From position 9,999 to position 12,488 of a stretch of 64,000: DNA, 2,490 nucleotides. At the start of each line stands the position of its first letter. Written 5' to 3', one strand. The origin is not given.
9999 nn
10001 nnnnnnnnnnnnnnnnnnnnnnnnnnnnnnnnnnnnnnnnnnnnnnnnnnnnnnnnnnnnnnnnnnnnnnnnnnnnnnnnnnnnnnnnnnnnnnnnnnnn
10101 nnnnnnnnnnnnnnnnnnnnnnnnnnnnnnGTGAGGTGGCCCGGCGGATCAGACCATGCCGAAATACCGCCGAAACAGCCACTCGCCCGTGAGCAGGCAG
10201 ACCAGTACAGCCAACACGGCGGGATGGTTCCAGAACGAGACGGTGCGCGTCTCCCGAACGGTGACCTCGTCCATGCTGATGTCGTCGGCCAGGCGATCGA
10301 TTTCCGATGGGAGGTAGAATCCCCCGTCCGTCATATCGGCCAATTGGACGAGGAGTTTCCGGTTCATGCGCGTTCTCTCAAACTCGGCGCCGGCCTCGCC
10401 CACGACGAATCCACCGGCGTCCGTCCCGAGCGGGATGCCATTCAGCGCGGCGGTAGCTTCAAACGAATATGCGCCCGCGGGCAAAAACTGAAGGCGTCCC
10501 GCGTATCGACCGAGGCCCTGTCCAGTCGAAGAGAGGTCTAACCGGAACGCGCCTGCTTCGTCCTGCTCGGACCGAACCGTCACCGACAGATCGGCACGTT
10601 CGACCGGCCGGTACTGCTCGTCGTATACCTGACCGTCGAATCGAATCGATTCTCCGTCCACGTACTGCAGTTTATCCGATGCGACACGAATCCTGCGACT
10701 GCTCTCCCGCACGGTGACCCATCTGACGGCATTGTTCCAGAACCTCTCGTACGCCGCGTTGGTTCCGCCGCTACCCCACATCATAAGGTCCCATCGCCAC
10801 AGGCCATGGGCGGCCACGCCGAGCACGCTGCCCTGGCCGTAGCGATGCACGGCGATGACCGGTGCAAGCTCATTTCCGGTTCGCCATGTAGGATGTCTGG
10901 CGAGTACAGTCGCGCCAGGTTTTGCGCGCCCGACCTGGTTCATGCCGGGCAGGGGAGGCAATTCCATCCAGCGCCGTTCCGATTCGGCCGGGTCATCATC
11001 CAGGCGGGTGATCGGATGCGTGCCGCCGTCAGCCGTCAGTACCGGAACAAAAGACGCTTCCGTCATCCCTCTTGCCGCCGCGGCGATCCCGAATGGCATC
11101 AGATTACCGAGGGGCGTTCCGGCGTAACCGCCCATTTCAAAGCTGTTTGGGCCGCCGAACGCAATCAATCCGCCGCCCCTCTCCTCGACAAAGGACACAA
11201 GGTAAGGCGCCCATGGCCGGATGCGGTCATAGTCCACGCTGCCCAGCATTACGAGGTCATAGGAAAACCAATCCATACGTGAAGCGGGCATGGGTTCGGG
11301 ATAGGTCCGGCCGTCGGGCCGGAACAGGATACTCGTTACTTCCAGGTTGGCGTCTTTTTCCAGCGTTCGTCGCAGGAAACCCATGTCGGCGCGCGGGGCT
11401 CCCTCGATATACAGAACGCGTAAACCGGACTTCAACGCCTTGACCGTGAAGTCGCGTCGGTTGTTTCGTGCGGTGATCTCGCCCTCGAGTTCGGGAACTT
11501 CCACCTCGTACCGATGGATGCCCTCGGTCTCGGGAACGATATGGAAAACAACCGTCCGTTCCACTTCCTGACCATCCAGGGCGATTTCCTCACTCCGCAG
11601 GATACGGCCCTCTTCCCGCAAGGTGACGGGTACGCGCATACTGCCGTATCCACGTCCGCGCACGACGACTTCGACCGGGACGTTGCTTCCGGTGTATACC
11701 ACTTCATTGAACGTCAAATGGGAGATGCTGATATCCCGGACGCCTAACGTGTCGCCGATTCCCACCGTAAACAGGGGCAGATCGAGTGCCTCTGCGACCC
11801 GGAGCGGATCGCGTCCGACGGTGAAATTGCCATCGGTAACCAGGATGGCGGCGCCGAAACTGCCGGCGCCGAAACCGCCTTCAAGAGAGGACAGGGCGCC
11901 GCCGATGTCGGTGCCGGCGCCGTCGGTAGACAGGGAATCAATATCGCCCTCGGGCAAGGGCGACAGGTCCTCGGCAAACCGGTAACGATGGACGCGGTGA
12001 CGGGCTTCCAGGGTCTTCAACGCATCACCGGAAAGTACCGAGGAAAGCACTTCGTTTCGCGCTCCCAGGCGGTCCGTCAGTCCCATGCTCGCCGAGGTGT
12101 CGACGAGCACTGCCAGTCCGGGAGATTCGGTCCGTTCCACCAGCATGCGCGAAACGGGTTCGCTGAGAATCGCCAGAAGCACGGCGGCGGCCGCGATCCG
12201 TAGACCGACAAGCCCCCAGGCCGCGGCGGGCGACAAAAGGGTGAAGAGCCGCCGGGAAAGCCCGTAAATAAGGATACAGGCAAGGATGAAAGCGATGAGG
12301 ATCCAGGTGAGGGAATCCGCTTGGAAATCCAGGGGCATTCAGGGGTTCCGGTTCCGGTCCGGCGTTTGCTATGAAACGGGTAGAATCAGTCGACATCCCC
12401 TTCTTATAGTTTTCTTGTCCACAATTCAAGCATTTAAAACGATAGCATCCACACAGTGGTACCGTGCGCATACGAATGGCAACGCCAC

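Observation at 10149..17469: Contiguous minus-strand gene block: HU-TPR fusion, ECF sigma, zf-HC2 anti-sigma, RseB-like protein with unusual C-terminal anchor, orphan TolC, two-anchor VWA membrane protein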

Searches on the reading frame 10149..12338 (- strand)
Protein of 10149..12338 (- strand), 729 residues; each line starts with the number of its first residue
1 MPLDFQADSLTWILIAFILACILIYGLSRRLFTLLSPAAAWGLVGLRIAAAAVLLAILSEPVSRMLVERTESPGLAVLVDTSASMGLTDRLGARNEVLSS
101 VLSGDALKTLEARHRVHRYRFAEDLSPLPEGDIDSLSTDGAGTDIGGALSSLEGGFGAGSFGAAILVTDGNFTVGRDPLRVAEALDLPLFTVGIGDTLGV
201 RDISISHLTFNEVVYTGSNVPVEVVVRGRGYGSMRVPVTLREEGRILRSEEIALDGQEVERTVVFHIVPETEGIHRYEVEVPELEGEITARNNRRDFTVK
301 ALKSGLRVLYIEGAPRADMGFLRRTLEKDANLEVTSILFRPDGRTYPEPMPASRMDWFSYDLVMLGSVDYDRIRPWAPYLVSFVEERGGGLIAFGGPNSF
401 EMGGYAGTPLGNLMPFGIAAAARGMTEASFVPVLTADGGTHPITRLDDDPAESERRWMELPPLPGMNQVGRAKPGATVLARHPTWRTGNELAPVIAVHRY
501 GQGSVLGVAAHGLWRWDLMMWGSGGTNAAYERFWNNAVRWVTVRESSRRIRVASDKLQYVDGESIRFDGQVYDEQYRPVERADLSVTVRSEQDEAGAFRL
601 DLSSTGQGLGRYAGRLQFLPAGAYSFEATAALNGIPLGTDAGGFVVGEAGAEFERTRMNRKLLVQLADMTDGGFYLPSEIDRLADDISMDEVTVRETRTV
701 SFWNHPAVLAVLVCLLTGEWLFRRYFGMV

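Call 4: search_protein_families(library=pfam, proteins=[window:10149-12338:-], max_evalue=0.01)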
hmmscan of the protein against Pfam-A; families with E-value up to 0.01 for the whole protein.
window:10149-12338:- (729 aa): 0 families

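Call 5: search_protein_families(library=ncbifam, proteins=[window:10149-12338:-], max_evalue=0.01)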
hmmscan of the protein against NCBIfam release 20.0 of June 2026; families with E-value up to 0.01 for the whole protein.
window:10149-12338:- (729 aa): 0 families

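Call 6: search_protein_families(library=pfam, proteins=[window:10149-12338:-], max_evalue=10)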
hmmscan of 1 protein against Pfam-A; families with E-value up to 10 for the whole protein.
window:10149-12338:- (729 aa): 2 families
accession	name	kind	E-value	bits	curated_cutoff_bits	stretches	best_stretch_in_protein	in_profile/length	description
PF01835.25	MG2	-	0.11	13.3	32.8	1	553-628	5-80/96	MG2 domain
PF13620.12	CarboxypepD_reg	-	0.36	11.6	32.3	1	569-630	4-56/82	Carboxypeptidase regulatory-like domain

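Call 10: find_homologous_proteins(query=window:10149-12338:-)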
Query window:10149-12338:- (729 aa): 593 proteins with E <= 0.001 among 8000 candidates; the best 120 are listed.
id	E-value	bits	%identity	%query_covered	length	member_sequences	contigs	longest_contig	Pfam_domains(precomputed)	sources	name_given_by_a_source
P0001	0.0e+0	1583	96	100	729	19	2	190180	-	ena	-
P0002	0.0e+0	1460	88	100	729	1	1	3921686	-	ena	-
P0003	0.0e+0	1406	84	100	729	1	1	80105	-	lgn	-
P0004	0.0e+0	1383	84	100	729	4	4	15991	-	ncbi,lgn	-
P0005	0.0e+0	1373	82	100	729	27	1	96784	-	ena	-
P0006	0.0e+0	1373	82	100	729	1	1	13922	-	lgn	-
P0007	0.0e+0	1369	82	100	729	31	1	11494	-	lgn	-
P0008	0.0e+0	1367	81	100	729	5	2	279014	PF07090.18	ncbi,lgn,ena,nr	ncbi:MAG: hypothetical protein F4207_11625 [Gemmatimonadetes bacterium]|nr:hypothetical protein [Gem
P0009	0.0e+0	1360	81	100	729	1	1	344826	-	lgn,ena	-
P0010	0.0e+0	1355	81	100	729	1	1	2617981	-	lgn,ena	-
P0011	0.0e+0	1354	81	100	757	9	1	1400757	-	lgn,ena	-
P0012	0.0e+0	1354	81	100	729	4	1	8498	-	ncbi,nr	ncbi:MAG: hypothetical protein F4Z29_03555 [Gemmatimonadetes bacterium]|nr:hypothetical protein [Gem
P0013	0.0e+0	1354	81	100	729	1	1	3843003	-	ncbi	-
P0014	0.0e+0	1352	81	100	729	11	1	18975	-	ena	-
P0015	0.0e+0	1351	80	100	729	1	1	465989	-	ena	-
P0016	0.0e+0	1348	82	100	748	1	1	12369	PF07090.18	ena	-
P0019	0.0e+0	1326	80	100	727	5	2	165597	PF01835.26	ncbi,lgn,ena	-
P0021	0.0e+0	1325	80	100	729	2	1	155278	PF07090.18,PF01835.26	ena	-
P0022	0.0e+0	1321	79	100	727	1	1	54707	PF01835.26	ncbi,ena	-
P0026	0.0e+0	1251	75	100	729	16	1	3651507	PF07090.18,PF01835.26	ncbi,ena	-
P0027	0.0e+0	1234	73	100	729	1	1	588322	PF07090.18,PF01835.26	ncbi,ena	-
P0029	0.0e+0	1139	68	100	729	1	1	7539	PF07090.18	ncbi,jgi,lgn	-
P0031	4.1e-269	913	53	100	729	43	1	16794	PF00092.35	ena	-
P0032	3.0e-263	894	52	96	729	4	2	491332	PF00092.35,PF07090.18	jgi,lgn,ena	jgi:uncharacterized membrane protein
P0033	6.4e-261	886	51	100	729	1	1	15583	PF00092.35,PF07090.18,PF01835.26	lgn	-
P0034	4.4e-254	863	52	100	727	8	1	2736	PF00092.35,PF07090.18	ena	-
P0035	2.1e-249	848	51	100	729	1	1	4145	PF07090.18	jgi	jgi:hypothetical protein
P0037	1.3e-236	805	50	100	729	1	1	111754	PF07090.18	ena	-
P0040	3.4e-231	788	48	100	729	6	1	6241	PF07090.18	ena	-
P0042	1.9e-225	769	49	100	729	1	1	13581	PF07090.18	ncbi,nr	ncbi:MAG: hypothetical protein HY710_00030 [Candidatus Latescibacteria bacterium]|nr:hypothetical pr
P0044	1.5e-140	488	37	99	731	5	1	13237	PF00092.35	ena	-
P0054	4.9e-84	301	31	97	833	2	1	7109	PF07090.18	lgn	-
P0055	1.1e-83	300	32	96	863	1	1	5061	PF07090.18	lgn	-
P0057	1.1e-82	297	30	95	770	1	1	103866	PF07090.18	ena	-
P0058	1.4e-82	296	33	94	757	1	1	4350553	PF07090.18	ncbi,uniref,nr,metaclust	ncbi:glutamine amidotransferase [Vulgatibacter incomptus]|uniref:Threonine dehydrogenase n=1 Tax=Vul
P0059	5.5e-82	294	31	94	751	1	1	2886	PF07090.18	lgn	-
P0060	6.0e-82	294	31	94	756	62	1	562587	PF00092.35,PF07090.18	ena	-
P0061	1.2e-81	293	31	90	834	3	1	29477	PF07090.18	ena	-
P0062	1.6e-81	293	31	92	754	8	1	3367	PF07090.18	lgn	-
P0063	4.3e-81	291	30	94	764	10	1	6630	PF07090.18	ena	-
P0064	5.6e-81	291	30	99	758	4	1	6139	PF07090.18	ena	-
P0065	7.1e-81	291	29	98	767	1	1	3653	PF07090.18,PF01835.26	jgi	-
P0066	1.1e-80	290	30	97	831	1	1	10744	PF07090.18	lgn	-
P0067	1.8e-80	289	31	94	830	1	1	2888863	PF07090.18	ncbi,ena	-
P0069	1.1e-79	287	31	90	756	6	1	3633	PF07090.18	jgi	-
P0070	1.5e-79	286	30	94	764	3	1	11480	PF00092.35,PF07090.18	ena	-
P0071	3.7e-79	285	30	94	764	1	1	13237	PF07090.18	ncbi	-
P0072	4.7e-79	285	30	92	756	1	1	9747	PF07090.18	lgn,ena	-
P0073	5.1e-79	285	29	92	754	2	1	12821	PF07090.18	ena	-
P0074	6.4e-79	284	31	97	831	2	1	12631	PF07090.18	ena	-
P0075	7.9e-79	284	30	95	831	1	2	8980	PF07090.18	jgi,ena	-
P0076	1.3e-78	283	31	95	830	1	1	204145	PF07090.18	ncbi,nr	ncbi:MAG TPA: glutamine amidotransferase [Kofleriaceae bacterium]|nr:glutamine amidotransferase [Kof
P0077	1.9e-78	283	31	92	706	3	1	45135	PF07090.18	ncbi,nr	ncbi:MAG: hypothetical protein KIT31_06160, partial [Deltaproteobacteria bacterium]|nr:hypothetical 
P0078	2.5e-78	282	31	100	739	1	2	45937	PF07090.18,PF13115.12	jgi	jgi:uncharacterized membrane protein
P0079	3.3e-78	282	29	98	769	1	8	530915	PF07090.18,PF01835.26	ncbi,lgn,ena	-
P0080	3.8e-78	282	30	98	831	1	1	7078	PF07090.18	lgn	-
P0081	4.6e-78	281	30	90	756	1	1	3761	PF07090.18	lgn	-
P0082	6.4e-78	281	30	92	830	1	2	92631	PF07090.18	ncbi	-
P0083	1.9e-77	279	30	97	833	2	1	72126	PF07090.18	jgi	jgi:uncharacterized membrane protein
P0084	2.2e-77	279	30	92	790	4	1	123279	PF00092.35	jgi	-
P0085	3.1e-77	279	28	96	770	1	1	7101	PF00092.35,PF07090.18,PF01835.26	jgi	-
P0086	3.9e-77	278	30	95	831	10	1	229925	PF07090.18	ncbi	-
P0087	4.8e-77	278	30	98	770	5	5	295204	PF07090.18,PF13519.13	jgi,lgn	jgi:uncharacterized membrane protein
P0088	7.1e-77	277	30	97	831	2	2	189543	PF07090.18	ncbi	ncbi:MAG: glutamine amidotransferase [Kofleriaceae bacterium]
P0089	1.2e-76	277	30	99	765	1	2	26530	PF07090.18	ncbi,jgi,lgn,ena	-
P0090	1.3e-76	277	31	95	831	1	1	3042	PF07090.18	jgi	-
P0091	1.3e-76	277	30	94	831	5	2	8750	PF07090.18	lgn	-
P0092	3.2e-76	275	30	95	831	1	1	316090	PF07090.18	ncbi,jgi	ncbi:MAG TPA: glutamine amidotransferase [Kofleriaceae bacterium]|jgi:uncharacterized membrane prote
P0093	3.5e-76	275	30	92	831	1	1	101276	PF07090.18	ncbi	-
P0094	4.0e-76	275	29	94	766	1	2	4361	PF07090.18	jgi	jgi:uncharacterized membrane protein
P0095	5.6e-76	274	30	90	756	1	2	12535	PF07090.18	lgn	-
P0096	6.7e-76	274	28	99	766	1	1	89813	PF07090.18,PF01835.26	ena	-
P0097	8.9e-76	274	28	99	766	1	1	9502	PF07090.18,PF01835.26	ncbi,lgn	-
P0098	9.7e-76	274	29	95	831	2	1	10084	PF07090.18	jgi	jgi:uncharacterized membrane protein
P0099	1.0e-75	274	30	95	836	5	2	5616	PF07090.18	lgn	-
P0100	1.1e-75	273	29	94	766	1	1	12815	PF07090.18,PF01835.26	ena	-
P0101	1.2e-75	273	29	94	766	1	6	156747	PF07090.18,PF01835.26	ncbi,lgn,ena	-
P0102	1.4e-75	273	31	94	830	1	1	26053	PF07090.18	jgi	jgi:uncharacterized membrane protein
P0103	1.5e-75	273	30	94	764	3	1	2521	PF00092.35,PF07090.18,PF01835.26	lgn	-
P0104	1.5e-75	273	30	91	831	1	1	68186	PF07090.18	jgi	jgi:uncharacterized membrane protein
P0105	1.6e-75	273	28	98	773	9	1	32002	PF07090.18,PF01835.26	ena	-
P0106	2.0e-75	273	32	94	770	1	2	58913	PF07090.18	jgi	jgi:uncharacterized membrane protein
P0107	2.1e-75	273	29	94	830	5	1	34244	PF07090.18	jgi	jgi:uncharacterized membrane protein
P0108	3.8e-75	272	30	94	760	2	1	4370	PF07090.18,PF00630.26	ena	-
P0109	3.9e-75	272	30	94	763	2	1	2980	PF07090.18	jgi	jgi:uncharacterized membrane protein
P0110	4.1e-75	272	30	90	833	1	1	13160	PF07090.18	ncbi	-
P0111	4.2e-75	272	30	95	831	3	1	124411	PF07090.18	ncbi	-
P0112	4.4e-75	272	30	95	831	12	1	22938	PF07090.18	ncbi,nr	ncbi:MAG TPA: glutamine amidotransferase [Kofleriaceae bacterium]|nr:glutamine amidotransferase [Kof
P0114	1.2e-74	270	32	94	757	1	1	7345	PF07090.18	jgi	jgi:uncharacterized membrane protein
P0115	1.3e-74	270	30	94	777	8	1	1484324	PF07090.18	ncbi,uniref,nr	ncbi:hypothetical protein EA187_05490 [Lujinxingia sediminis]|uniref:Putative glutamine amidotransfe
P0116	1.3e-74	270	31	94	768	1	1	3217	PF07090.18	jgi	-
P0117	2.2e-74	269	30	94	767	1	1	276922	PF07090.18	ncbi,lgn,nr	ncbi:MAG: membrane protein [Candidatus Tectimicrobiota bacterium]|nr:MAG: membrane protein [Candidat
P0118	3.0e-74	269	28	98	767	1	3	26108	PF00092.35,PF07090.18,PF01835.26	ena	-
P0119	3.0e-74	269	29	94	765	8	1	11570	PF00092.35,PF07090.18,PF01835.26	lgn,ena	-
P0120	6.3e-74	268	29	95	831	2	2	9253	PF07090.18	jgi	jgi:uncharacterized membrane protein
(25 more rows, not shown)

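Call 14: find_related_loci(query=A2, collection=genome_contigs, flank=10000)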
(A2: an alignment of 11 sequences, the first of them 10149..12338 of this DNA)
Query A2 (729 aa) in genome_contigs; peptide patterns used: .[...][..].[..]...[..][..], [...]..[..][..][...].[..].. (x = any residue, [..] = any of these).
511 stretches matched a pattern; 411 encode a relative of the query (tblastn E <= 1e-3); the best 80 are kept; 77 distinct loci.
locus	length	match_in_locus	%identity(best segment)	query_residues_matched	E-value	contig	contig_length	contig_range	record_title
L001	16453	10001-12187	96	1-729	0e+0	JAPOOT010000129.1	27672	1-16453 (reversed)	MAG: Gemmatimonadetes bacterium isolate APA_bin_41 c_000000091951, whole genome shotgun sequence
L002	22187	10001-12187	96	1-729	0e+0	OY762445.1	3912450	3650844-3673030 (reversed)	MAG: bacterium isolate 4d88f91b-64ba-49ef-9c7d-4906d56127d1 genome assembly, chromosome: 1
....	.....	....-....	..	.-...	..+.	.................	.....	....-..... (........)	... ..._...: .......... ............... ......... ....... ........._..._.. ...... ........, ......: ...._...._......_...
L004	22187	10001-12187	82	1-729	0e+0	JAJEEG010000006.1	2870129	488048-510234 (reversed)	MAG: Candidatus Latescibacterota bacterium isolate p16x34bins.14 k141_287726, whole genome shotgun sequence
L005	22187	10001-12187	81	1-729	0e+0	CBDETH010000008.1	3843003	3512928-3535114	MAG: bacterium isolate a37c322d-fd18-4de0-acdf-9ec38001f2fc genome assembly, contig: contig_8, whole genome shotgun sequ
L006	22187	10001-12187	81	1-729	0e+0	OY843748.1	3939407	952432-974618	MAG: bacterium isolate 9408d56b-0626-48ff-8cc4-40385ffb9045 genome assembly, chromosome: 1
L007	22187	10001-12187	80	1-729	0e+0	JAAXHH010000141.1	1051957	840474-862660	MAG: Candidatus Latescibacterota bacterium isolate Plut_88884 unfiltered_Plut_88884_genomic_contig_92112, whole genome s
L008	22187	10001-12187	80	1-729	0e+0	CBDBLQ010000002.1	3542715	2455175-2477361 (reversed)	MAG: bacterium isolate 7e3eab2d-bf14-4947-a8f9-fc6ddb354d52 genome assembly, contig: contig_2, whole genome shotgun sequ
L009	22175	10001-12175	80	1-725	0e+0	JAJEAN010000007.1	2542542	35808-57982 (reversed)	MAG: Candidatus Latescibacterota bacterium isolate jk18x7bins.54 k141_2599900, whole genome shotgun sequence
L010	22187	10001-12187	75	1-729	0e+0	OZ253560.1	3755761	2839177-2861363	MAG: bacterium isolate 97c2cdc3-07c5-4390-9168-6b920e0bec44 genome assembly, chromosome: 1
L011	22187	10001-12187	74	1-729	0e+0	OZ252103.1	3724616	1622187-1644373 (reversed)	MAG: bacterium isolate 8b9b2d7a-c40d-4f90-8ad6-3455a0001c0c genome assembly, chromosome: 1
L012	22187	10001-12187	74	1-729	0e+0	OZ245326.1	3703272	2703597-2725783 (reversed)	MAG: bacterium isolate 5c86cc85-80a8-49d9-b8ce-0f4659ada66a genome assembly, chromosome: 1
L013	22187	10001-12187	72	1-729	0e+0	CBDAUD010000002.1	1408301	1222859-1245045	MAG: bacterium isolate 878a0cea-2b96-4014-b147-88fee9e3d867 genome assembly, contig: contig_2, whole genome shotgun sequ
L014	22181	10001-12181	80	1-729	0e+0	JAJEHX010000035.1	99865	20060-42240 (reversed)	MAG: Candidatus Latescibacterota bacterium isolate p16x63bins.21 k141_758521, whole genome shotgun sequence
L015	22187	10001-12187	73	1-729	0e+0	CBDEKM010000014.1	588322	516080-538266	MAG: bacterium isolate fecf1fe2-d5d3-4dbd-a99f-11e0e87e1ef0 genome assembly, contig: contig_14, whole genome shotgun seq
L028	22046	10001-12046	33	41-729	5e-104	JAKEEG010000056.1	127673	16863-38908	MAG: Ignavibacteriae bacterium isolate PMV_1.22 PMV_1.22.k101_1182822, whole genome shotgun sequence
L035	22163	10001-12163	32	9-729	9e-99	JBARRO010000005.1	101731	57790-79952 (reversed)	MAG: Bacteroidota bacterium isolate MFD13499_ilm_asm_bin40 k127_128296, whole genome shotgun sequence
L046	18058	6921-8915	28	60-729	2e-90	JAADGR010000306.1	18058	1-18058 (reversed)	MAG: Calditrichota bacterium isolate M_MetaBat.126 contig-127_9198, whole genome shotgun sequence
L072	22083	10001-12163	25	1-729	2e-78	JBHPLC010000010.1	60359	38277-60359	Candidate division KSB1 bacterium isolate SAG AM-322-I22 AM-322-I22_NODE_10, whole genome shotgun sequence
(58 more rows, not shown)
